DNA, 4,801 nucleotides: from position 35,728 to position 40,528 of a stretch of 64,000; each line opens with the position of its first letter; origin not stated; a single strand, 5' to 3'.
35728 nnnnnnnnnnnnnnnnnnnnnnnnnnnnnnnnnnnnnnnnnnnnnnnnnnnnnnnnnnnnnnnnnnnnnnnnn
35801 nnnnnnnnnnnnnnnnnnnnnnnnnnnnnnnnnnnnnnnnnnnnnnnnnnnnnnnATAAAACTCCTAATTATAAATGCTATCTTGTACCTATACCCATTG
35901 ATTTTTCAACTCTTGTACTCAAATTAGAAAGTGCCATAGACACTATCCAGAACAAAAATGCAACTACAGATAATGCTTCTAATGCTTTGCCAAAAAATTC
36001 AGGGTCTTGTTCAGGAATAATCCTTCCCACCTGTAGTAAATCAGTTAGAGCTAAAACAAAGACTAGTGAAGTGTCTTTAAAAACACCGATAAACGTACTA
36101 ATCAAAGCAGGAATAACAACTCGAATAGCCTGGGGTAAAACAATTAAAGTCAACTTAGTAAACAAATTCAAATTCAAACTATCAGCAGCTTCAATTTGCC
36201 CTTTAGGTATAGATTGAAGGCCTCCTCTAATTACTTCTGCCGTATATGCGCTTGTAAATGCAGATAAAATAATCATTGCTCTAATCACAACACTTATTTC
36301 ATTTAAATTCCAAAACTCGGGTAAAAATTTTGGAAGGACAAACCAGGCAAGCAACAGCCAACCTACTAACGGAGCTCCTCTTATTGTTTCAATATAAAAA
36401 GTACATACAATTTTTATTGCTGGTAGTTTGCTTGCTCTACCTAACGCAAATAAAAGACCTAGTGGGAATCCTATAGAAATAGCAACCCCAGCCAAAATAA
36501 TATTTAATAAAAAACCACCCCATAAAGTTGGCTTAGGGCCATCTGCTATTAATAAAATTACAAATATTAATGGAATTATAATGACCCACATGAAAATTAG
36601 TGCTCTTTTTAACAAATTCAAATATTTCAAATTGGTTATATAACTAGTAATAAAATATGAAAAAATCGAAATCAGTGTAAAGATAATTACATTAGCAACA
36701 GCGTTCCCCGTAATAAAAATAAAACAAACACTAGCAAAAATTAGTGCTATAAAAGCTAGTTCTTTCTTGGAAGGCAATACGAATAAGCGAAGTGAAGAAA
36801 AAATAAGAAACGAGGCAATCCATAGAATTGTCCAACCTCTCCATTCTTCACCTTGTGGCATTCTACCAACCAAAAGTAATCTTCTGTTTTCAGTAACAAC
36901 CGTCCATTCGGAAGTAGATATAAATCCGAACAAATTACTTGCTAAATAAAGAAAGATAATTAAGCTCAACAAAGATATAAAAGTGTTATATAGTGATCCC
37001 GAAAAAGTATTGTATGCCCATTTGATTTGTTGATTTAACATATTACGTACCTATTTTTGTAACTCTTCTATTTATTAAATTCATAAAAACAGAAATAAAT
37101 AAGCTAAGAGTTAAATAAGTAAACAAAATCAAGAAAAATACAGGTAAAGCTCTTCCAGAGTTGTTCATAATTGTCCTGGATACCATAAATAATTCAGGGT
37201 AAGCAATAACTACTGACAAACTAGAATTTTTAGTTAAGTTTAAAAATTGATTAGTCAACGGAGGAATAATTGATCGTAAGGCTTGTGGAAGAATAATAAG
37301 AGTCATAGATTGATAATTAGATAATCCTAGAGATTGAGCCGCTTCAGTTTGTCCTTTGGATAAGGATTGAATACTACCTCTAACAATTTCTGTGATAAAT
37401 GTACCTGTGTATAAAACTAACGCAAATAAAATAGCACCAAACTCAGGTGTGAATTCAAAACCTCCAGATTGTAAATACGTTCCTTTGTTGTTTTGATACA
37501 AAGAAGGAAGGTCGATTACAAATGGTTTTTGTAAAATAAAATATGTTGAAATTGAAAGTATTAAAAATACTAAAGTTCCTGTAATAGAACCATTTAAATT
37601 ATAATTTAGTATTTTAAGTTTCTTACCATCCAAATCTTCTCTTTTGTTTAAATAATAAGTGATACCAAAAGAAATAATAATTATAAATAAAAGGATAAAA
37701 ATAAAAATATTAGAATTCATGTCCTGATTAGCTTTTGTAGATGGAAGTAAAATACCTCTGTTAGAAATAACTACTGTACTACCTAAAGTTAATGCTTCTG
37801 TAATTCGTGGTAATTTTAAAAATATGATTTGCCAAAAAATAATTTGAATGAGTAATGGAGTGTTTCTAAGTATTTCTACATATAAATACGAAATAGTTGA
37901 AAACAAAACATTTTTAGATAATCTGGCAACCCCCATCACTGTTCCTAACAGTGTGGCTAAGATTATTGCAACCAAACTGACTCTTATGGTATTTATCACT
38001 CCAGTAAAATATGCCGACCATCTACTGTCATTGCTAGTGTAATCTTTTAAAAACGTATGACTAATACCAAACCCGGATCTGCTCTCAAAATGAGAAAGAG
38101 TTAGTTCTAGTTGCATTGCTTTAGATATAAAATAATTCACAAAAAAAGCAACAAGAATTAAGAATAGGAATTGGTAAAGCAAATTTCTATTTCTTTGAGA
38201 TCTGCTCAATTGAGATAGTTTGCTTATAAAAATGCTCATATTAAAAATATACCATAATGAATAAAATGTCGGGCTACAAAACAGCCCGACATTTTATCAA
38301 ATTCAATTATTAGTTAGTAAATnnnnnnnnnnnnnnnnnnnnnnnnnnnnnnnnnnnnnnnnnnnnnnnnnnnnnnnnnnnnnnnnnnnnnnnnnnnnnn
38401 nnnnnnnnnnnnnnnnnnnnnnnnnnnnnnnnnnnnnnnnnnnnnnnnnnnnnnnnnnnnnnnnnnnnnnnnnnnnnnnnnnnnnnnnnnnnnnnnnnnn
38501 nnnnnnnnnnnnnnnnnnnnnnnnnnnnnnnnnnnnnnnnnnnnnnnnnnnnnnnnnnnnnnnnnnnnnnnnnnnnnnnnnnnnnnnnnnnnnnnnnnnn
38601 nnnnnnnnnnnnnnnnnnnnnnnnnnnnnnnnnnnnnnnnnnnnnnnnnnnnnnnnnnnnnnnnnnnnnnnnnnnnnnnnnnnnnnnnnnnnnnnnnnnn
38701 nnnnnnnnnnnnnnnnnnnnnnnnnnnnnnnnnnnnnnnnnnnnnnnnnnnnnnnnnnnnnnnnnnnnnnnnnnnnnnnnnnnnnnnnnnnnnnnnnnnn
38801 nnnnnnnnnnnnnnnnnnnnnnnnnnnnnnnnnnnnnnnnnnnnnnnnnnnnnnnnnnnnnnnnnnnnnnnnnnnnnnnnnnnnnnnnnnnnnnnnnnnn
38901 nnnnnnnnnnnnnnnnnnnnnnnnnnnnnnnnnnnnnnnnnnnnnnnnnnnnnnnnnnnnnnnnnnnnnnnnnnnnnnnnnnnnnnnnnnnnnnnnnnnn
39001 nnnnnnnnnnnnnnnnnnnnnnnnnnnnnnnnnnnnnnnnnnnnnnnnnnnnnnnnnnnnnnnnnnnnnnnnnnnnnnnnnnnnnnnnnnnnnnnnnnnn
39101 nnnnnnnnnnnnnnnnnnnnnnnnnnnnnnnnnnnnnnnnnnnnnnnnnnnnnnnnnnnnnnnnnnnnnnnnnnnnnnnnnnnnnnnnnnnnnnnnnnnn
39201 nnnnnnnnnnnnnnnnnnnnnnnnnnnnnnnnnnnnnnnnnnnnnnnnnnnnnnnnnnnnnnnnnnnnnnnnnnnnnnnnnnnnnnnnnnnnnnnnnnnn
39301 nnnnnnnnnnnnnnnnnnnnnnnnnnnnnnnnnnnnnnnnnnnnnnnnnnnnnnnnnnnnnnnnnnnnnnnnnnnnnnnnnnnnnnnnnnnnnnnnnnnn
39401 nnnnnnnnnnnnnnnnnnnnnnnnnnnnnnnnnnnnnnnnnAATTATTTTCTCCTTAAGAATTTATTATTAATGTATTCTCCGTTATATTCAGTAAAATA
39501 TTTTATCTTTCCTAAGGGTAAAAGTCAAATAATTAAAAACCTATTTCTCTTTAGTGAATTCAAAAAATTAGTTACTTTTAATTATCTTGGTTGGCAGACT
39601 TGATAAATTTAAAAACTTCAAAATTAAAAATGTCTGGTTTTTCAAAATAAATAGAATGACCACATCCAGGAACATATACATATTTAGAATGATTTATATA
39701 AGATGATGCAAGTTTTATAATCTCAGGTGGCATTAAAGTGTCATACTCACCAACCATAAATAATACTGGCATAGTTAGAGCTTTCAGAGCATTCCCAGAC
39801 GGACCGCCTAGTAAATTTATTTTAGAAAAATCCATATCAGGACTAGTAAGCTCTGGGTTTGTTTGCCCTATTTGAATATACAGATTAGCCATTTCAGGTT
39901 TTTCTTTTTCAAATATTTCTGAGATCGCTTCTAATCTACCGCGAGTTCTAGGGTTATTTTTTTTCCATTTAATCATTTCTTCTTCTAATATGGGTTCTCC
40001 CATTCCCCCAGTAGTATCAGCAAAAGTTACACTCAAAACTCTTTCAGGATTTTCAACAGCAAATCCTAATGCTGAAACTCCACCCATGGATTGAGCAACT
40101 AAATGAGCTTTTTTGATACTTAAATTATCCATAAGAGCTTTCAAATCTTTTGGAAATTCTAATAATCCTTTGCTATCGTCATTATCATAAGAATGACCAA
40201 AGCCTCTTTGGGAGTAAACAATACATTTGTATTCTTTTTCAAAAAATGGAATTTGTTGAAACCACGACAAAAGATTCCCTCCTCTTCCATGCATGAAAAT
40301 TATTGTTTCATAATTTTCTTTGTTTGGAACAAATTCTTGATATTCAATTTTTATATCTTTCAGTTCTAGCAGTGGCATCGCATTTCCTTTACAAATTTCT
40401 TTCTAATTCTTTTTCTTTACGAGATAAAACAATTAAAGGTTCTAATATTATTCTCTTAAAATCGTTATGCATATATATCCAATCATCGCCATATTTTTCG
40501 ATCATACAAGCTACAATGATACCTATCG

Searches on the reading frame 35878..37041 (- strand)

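Call 62: search_protein_families(library=pfam, max_evalue=0.00001, proteins=[window:35878-37041:-])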
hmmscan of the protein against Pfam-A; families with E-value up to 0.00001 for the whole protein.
window:35878-37041:- (387 aa): 1 family
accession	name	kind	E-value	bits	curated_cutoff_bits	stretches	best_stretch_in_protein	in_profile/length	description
PF00528.27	BPD_transp_1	-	4.7e-15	56.2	26.4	1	191-376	1-176/184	Binding-protein-dependent transport system inner membrane component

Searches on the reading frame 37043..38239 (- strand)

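Call 62: search_protein_families(library=pfam, max_evalue=0.00001, proteins=[window:37043-38239:-])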
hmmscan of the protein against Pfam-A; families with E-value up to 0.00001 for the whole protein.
window:37043-38239:- (398 aa): 1 family
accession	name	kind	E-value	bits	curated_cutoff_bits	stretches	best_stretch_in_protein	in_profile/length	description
PF00528.27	BPD_transp_1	-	6.1e-15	55.9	26.4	1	268-394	54-183/184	Binding-protein-dependent transport system inner membrane component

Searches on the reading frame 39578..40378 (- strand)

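Call 62: search_protein_families(library=pfam, max_evalue=0.00001, proteins=[window:39578-40378:-])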
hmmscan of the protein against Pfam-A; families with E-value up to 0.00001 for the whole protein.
window:39578-40378:- (266 aa): 3 families
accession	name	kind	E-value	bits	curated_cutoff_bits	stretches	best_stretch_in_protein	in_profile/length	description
PF00561.26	Abhydrolase_1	-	2.1e-28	100.1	25.8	1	25-248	2-245/245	alpha/beta hydrolase fold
PF12697.13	Abhydrolase_6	-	3.1e-12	48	26.3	1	26-251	1-214/217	Alpha/beta hydrolase family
PF12146.15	Hydrolase_4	-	2.1e-10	40.7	27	1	24-114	5-101/239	Serine aminopeptidase, S33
